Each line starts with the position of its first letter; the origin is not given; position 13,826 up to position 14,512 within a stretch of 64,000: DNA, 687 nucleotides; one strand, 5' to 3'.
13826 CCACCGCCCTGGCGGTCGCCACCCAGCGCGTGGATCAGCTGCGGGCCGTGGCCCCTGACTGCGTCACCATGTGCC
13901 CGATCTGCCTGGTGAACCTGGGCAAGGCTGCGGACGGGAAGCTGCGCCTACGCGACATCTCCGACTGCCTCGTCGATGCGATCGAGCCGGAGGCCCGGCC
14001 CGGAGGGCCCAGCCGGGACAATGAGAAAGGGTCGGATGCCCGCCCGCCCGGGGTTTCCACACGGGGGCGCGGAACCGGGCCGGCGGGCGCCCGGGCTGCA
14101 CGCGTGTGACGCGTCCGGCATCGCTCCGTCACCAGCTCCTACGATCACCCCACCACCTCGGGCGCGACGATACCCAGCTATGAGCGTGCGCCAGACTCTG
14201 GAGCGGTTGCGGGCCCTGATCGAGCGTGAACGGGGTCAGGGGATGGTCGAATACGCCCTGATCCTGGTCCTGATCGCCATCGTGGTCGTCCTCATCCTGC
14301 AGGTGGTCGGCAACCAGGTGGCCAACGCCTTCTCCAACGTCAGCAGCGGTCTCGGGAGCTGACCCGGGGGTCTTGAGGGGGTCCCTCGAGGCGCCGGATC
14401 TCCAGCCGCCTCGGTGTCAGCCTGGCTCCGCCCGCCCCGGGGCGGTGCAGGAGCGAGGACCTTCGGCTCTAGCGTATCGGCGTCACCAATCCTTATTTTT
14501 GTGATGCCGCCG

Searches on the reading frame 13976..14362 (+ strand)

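Call 27: search_protein_families(library=pfam, proteins=[window:13976-14362:+], max_evalue=0.0001)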
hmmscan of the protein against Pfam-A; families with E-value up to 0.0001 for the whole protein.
window:13976-14362:+ (128 aa): 1 family
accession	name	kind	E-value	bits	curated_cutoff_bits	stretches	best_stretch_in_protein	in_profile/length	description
PF04964.19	Flp_Fap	-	6.6e-08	32.7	32.2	1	85-124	5-44/46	Flp/Fap pilin component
